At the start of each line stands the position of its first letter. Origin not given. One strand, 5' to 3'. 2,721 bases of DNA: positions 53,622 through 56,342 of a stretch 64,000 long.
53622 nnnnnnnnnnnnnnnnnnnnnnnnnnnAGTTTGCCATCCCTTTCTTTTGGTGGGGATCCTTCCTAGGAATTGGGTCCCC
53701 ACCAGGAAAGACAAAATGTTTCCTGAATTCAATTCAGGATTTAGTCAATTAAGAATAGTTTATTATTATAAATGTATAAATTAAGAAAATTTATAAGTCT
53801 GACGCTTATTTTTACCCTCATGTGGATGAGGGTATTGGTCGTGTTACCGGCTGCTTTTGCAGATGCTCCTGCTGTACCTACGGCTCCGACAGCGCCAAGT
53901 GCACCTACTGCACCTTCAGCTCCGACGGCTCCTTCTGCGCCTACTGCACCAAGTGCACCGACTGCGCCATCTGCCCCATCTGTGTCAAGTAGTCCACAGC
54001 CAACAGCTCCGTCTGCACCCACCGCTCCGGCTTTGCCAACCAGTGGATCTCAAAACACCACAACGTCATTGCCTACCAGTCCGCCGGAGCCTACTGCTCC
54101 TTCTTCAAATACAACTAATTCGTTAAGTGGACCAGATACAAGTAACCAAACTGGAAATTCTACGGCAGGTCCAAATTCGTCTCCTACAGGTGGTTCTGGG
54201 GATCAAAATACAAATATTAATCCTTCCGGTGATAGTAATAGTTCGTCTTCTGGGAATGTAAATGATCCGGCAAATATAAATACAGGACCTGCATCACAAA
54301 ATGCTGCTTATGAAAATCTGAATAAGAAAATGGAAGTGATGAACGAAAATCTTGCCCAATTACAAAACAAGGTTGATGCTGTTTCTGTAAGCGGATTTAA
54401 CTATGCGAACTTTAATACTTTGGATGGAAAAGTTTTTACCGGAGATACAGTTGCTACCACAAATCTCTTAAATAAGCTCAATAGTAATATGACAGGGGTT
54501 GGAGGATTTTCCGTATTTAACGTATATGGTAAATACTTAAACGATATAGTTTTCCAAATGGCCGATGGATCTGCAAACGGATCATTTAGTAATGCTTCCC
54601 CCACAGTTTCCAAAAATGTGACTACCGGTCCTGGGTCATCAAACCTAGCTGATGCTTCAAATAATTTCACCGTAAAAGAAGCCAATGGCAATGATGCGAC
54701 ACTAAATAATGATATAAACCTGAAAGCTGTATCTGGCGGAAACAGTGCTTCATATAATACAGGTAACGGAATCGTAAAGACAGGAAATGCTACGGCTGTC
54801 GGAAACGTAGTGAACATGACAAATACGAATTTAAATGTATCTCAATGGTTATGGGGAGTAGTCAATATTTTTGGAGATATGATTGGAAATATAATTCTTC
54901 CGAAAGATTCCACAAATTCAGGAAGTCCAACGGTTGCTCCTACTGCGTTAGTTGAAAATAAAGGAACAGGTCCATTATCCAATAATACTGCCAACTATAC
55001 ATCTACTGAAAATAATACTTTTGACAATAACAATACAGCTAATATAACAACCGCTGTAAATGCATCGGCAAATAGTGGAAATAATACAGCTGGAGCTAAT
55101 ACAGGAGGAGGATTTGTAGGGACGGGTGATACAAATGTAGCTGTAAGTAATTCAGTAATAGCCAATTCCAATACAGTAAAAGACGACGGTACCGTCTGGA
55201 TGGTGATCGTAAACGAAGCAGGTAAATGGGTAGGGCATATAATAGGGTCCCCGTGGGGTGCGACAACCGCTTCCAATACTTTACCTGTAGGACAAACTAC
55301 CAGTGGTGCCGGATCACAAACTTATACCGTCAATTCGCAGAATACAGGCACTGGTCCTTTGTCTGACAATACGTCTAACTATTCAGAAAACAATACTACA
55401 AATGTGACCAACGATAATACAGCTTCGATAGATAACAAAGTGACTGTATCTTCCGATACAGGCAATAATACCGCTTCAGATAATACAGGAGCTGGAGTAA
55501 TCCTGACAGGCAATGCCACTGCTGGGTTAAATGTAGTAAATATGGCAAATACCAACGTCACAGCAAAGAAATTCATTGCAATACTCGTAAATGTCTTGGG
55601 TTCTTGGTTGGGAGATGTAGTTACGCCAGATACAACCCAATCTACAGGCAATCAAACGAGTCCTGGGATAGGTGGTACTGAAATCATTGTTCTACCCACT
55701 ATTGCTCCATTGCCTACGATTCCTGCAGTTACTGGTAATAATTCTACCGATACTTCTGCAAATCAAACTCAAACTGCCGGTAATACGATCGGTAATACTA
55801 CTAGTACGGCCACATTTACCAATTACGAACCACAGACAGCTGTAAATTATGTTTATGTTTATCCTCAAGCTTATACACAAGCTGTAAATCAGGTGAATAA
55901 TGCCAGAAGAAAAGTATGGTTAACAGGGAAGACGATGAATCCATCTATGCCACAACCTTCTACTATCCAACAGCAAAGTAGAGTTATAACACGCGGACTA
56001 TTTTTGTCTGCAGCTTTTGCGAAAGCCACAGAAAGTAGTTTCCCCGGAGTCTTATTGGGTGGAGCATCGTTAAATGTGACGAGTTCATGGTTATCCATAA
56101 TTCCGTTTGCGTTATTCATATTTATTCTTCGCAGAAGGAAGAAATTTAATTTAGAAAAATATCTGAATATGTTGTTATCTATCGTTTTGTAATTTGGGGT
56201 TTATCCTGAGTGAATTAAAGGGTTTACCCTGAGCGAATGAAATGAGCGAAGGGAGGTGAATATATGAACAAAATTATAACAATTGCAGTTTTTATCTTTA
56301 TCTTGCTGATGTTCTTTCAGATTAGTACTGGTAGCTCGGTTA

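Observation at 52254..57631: Shared GC-rich 14-mer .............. plus terminator hairpins upstream of surface-protein genes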

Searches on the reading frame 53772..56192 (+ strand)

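Call 8: search_protein_families(library=pfam, proteins=[window:53772-56192:+], max_evalue=0.01)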
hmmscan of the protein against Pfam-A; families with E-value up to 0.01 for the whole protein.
window:53772-56192:+ (806 aa): 0 families

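Call 21: search_protein_families(library=ncbifam, proteins=[window:53772-56192:+], max_evalue=0.01)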
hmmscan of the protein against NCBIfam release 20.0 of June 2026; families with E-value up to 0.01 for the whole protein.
window:53772-56192:+ (806 aa): 1 family
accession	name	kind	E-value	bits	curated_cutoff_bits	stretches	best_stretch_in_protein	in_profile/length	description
NF038253.1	GBS_IgA_bnd_BAC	equivalog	0.0036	15.2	1700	1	31-111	831-912/1127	IgA Fc-binding protein BAC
